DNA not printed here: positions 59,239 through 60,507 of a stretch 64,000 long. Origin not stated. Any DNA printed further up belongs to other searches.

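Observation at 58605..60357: Defense-type patch after valS: VapBC plus a HEPN/AbiJ-like gene in lower-GC DNA, with an inverted repeat sequestering the vapB RBS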

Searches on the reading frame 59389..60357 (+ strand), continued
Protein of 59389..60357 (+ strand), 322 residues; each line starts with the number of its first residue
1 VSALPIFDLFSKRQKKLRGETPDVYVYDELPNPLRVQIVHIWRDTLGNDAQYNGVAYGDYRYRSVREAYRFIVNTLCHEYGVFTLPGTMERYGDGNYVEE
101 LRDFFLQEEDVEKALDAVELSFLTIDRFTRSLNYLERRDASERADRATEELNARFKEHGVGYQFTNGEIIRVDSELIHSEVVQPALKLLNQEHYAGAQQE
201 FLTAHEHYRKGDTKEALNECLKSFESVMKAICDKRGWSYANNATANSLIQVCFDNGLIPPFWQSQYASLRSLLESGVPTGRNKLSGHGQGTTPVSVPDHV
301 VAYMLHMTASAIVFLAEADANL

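Call 49: predict_structure(alignment_id=A4)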
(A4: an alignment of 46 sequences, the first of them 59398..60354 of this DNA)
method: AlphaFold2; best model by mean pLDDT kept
length: 319 residues; sequences in the alignment: 46
mean_pLDDT: 75.2   pTM: 0.58
mean pLDDT of the five models: 75.2, 73.7, 71.9, 70.9, 66.7
residues with pLDDT >= 90: 54; 70-90: 171; 50-70: 63; < 50: 31
segments of 3 or more residues with pLDDT < 50: 18-21, 171-175, 273-290
pLDDT, mean of each block of 10 residues (from residue 1): 60 53 77 96 86 61 89 85 65 83 90 93 84 85 92 84 75 51 71 80 73 82 87 84 80 78 64 42 34 67 78 77
secondary structure, 60 per line:
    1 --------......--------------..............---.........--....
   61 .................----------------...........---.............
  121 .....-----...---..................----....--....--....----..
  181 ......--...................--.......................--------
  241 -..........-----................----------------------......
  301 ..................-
elements in order: H9-14 H29-42 H46-54 H57-77 H94-104 H108-125 H137-154 E159-162 E165-168 H171-174 H179-186 H189-207 H210-232 H242-251 H257-272 H295-318

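Call 56: find_encoding_contigs(protein=P0011, flank=6000, max_places=2)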
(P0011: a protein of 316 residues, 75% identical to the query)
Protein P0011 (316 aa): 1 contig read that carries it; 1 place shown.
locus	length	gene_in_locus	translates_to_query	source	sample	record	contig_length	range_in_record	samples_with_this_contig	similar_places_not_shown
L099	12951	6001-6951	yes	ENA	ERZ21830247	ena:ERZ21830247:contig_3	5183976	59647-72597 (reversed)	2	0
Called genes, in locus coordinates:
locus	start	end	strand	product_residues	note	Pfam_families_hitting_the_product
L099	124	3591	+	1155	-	PF02384:N6_Mtase, PF18135:Type_ISP_C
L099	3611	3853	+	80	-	-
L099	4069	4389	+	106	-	-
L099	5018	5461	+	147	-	-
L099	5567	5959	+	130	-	PF18135:Type_ISP_C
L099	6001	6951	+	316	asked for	PF18863:AbiJ_NTD4, PF14355:Abi_C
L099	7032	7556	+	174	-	-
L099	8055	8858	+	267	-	PF08867:FRG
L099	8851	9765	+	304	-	-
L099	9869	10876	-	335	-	-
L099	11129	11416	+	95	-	-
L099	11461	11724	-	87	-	-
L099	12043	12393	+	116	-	PF09722:Xre_MbcA_ParS_C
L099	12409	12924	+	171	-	PF08808:RES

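Call 57: find_encoding_contigs(protein=P0030, flank=6000, max_places=2)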
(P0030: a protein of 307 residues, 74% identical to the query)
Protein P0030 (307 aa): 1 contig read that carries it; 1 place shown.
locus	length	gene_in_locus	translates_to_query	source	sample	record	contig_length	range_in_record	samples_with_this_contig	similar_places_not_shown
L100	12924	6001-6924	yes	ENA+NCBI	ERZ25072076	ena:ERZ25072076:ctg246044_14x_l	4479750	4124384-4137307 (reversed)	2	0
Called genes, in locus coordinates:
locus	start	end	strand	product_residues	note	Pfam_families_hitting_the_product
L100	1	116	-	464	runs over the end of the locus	PF08843:AbiEii, PF13280:WYL (weak)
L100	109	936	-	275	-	-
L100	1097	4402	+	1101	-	PF20473:MmeI_Mtase (weak), PF07669:Eco57I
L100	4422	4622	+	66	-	PF10049:DUF2283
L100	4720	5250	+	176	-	-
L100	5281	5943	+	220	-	PF02481:DNA_processg_A (weak)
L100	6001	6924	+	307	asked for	PF18863:AbiJ_NTD4, PF14355:Abi_C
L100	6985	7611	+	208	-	-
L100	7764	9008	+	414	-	PF13191:AAA_16, PF01637:ATPase_2 (weak), PF13401:AAA_22 (faint)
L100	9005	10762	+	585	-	PF13191:AAA_16, PF13401:AAA_22 (weak)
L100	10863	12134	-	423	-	PF04909:Amidohydro_2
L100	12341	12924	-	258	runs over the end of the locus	PF00290:Trp_syntA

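Call 58: find_encoding_contigs(protein=P0045, flank=6000, max_places=6)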
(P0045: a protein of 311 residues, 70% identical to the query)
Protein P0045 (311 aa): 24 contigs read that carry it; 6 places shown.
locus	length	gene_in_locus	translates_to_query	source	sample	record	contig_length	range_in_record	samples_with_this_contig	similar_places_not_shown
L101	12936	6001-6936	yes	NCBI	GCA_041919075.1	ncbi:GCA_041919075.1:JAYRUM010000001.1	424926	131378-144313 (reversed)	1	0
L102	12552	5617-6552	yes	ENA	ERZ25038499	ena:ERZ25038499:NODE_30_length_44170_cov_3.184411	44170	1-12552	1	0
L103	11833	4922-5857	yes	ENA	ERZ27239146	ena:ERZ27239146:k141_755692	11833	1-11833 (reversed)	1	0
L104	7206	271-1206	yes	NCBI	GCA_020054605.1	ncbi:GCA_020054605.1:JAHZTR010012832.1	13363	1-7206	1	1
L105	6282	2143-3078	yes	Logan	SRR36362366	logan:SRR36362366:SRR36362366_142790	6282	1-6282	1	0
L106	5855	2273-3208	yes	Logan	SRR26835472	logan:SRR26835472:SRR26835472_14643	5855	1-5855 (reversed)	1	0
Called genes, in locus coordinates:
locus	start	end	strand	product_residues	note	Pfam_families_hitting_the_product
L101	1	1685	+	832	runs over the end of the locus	PF13567:DUF4131, PF03772:Competence, PF00753:Lactamase_B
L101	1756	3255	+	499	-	PF04174:CP_ATPgrasp_1, PF14403:CP_ATPgrasp_2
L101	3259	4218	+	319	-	PF04168:Alpha-E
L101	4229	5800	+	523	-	PF07719:TPR_2 (faint), PF13174:TPR_6 (faint), PF13432:TPR_16 (weak), PF14559:TPR_19 (weak), PF24575:TPR_Slam, PF13432:TPR_16 (weak), PF13424:TPR_12 (weak), PF01075:Glyco_transf_9 (weak), +6 more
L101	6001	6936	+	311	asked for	PF18863:AbiJ_NTD4, PF14355:Abi_C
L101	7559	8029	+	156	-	PF00583:Acetyltransf_1, PF13673:Acetyltransf_10, PF13508:Acetyltransf_7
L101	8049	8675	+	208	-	PF13468:Glyoxalase_3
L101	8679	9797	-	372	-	PF13406:SLT_2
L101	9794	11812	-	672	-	PF11992:TgpA_N, PF01841:Transglut_core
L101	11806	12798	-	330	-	-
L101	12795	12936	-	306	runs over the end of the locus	PF20030:bpMoxR, PF05496:RuvB_N (faint), PF00004:AAA (weak), PF07726:AAA_3, PF07728:AAA_5, PF17863:AAA_lid_2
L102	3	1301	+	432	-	?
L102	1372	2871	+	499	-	PF04174:CP_ATPgrasp_1, PF14403:CP_ATPgrasp_2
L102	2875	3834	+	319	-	PF04168:Alpha-E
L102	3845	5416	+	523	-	PF07719:TPR_2 (faint), PF13174:TPR_6 (faint), PF13432:TPR_16 (weak), PF14559:TPR_19 (weak), PF24575:TPR_Slam, PF13432:TPR_16 (weak), PF13424:TPR_12 (weak), PF01075:Glyco_transf_9 (weak), +6 more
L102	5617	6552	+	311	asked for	PF18863:AbiJ_NTD4, PF14355:Abi_C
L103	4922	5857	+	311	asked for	PF18863:AbiJ_NTD4, PF14355:Abi_C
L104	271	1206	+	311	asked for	PF18863:AbiJ_NTD4, PF14355:Abi_C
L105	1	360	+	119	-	?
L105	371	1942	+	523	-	PF00515:TPR_1 (faint), PF07719:TPR_2 (faint), PF13432:TPR_16 (weak), PF14559:TPR_19 (weak), PF24575:TPR_Slam (weak), PF13432:TPR_16 (weak), PF13424:TPR_12 (weak), PF01075:Glyco_transf_9 (weak), +5 more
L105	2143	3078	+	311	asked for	PF18863:AbiJ_NTD4, PF14355:Abi_C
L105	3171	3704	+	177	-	-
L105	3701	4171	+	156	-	PF00583:Acetyltransf_1, PF13673:Acetyltransf_10, PF13508:Acetyltransf_7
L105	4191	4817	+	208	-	PF13468:Glyoxalase_3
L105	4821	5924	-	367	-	PF13406:SLT_2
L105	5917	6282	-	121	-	?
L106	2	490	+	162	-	?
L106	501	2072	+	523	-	PF07719:TPR_2 (faint), PF13174:TPR_6 (faint), PF13432:TPR_16 (weak), PF14559:TPR_19 (weak), PF24575:TPR_Slam, PF13432:TPR_16 (weak), PF13424:TPR_12 (weak), PF01075:Glyco_transf_9 (weak), +6 more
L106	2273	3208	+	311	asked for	PF18863:AbiJ_NTD4, PF14355:Abi_C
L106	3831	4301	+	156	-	PF00583:Acetyltransf_1, PF13673:Acetyltransf_10, PF13508:Acetyltransf_7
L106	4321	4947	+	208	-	PF13468:Glyoxalase_3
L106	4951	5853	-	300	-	?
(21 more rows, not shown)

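Call 71: search_protein_families(library=pfam, proteins=[L099:7032-7556:+, L100:6985-7611:+, L105:3171-3704:+], max_evalue=0.01)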
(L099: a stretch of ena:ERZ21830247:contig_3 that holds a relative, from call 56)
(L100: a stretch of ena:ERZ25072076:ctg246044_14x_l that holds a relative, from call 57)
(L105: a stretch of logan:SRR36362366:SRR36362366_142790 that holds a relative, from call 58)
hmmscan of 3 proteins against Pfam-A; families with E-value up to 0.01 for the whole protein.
L099:7032-7556:+ (174 aa): 0 families

L100:6985-7611:+ (208 aa): 0 families

L105:3171-3704:+ (177 aa): 0 families

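Call 80: find_related_loci(query=A4, collection=viral_contigs, flank=5000)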
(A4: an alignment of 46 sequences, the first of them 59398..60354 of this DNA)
Query A4 (319 aa) in viral_contigs; peptide patterns used: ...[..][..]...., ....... (x = any residue, [..] = any of these).
9 stretches matched a pattern; 4 encode a relative of the query (tblastn E <= 1e-3); 4 distinct loci.
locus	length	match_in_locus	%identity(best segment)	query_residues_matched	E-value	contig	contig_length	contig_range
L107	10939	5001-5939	48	3-319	1e-98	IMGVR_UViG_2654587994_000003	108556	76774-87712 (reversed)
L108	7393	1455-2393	48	3-319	3e-98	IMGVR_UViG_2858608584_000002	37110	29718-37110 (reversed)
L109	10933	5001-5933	50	1-319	7e-102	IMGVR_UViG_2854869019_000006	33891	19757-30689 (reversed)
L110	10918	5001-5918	52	1-317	1e-103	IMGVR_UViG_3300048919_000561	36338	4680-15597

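Call 82: search_protein_families(library=padloc, proteins=[L083:7127-7321:+, L083:7305-7559:+, L002:6564-9959:+, L100:1097-4402:+, L100:7764-9008:+, L100:9005-10762:+], max_evalue=0.001)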
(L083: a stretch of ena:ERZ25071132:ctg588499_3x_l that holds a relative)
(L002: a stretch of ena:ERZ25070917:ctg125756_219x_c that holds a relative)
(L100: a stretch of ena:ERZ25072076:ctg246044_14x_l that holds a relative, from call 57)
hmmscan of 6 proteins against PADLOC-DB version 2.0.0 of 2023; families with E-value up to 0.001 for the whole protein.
L083:7127-7321:+ (64 aa): 0 families

L083:7305-7559:+ (84 aa): 0 families

L002:6564-9959:+ (1131 aa): 18 families
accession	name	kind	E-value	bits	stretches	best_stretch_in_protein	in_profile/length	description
PDLC03610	REase_MTase_IIG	-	2.9e-92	308.4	3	14-520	4-486/1096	Type IIG restriction enzyme-methyltransferase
PDLC03631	REase_MTase_IIG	-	3.2e-71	238.5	1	13-935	5-893/1086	Type IIG restriction enzyme-methyltransferase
PDLC03597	REase_MTase_IIG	-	7.5e-34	114.5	2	334-674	863-1189/1646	Type IIG restriction enzyme-methyltransferase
PDLC03051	REase_MTase_I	-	6e-29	97.9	1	346-935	859-1451/1591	Type I restriction enzyme-methyltransferase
PDLC03621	REase_MTase_IIG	-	1.2e-26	91.1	1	335-648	287-585/1024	Type IIG restriction enzyme-methyltransferase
PDLC04134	mad2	-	1.1e-13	48.9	1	338-607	256-426/492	mads_2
PDLC03338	MTase_II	-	2.5e-10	37.7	1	343-604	121-327/604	Type II methyltransferase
PDLC03630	REase_MTase_IIG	-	3.3e-09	33.1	1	346-456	365-473/1100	Type IIG restriction enzyme-methyltransferase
PDLC03025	MTase_I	-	3.7e-09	33.8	1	313-449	125-239/569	Type I methyltransferase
PDLC03348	MTase_II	-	1.4e-08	31.8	1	347-451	216-311/727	Type II methyltransferase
PDLC03021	MTase_I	-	2.4e-06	24.7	1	323-447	137-243/491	Type I methyltransferase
PDLC02529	PglX|PglXI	-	2.8e-06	23.3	1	382-581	224-424/1189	PglX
PDLC03357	MTase_II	-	1.6e-05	21.5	1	341-408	110-164/620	Type II methyltransferase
PDLC03603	REase_MTase_IIG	-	3.7e-05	19.9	1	348-455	293-397/1016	Type IIG restriction enzyme-methyltransferase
PDLC03029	MTase_I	-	4.7e-05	20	1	334-413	159-234/661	Type I methyltransferase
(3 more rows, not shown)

L100:1097-4402:+ (1101 aa): 42 families (the best 25 are shown)
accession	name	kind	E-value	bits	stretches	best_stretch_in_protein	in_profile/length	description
PDLC03628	REase_MTase_IIG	-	0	1217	1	4-1100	2-1099/1100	Type IIG restriction enzyme-methyltransferase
PDLC03612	REase_MTase_IIG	-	1.1e-32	111.3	3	510-647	507-658/1247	Type IIG restriction enzyme-methyltransferase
PDLC03601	REase_MTase_IIG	-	1e-31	107.7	2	585-808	502-733/1110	Type IIG restriction enzyme-methyltransferase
PDLC03604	REase_MTase_IIG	-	6.3e-24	82.1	2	728-820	509-611/1011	Type IIG restriction enzyme-methyltransferase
PDLC02643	DrmMI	-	1.4e-23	80.8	2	510-708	599-786/1347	DrmMI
PDLC03596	REase_MTase_IIG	-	4.1e-23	79.4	3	567-646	566-646/1148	Type IIG restriction enzyme-methyltransferase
PDLC03609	REase_MTase_IIG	-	9.1e-16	54.8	2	734-830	538-638/1066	Type IIG restriction enzyme-methyltransferase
PDLC02638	DrmMI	-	3.8e-14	49.8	2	731-776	848-894/935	DrmMI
PDLC02644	DrmMI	-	6.3e-14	48.9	2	511-705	109-295/988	DrmMI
PDLC02521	PglX|PglXI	-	1.9e-12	44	1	583-827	343-558/1174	PglX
PDLC03629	REase_MTase_IIG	-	4.9e-12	42.5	1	504-646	427-540/1182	Type IIG restriction enzyme-methyltransferase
PDLC02646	DrmMI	-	6.4e-12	42.4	2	584-649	46-105/792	DrmMI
PDLC03335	MTase_II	-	1.7e-11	41.5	1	750-867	192-314/607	Type II methyltransferase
PDLC03598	REase_MTase_IIG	-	2.5e-11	40.2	1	132-350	132-319/912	Type IIG restriction enzyme-methyltransferase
PDLC03618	REase_MTase_IIG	-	3.3e-11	39.2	1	512-704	594-778/1429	Type IIG restriction enzyme-methyltransferase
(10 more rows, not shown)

L100:7764-9008:+ (414 aa): 1 family
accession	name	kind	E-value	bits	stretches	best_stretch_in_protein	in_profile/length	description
PDLC04140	mad8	-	6e-06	24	1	16-156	12-204/314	mads_8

L100:9005-10762:+ (585 aa): 0 families
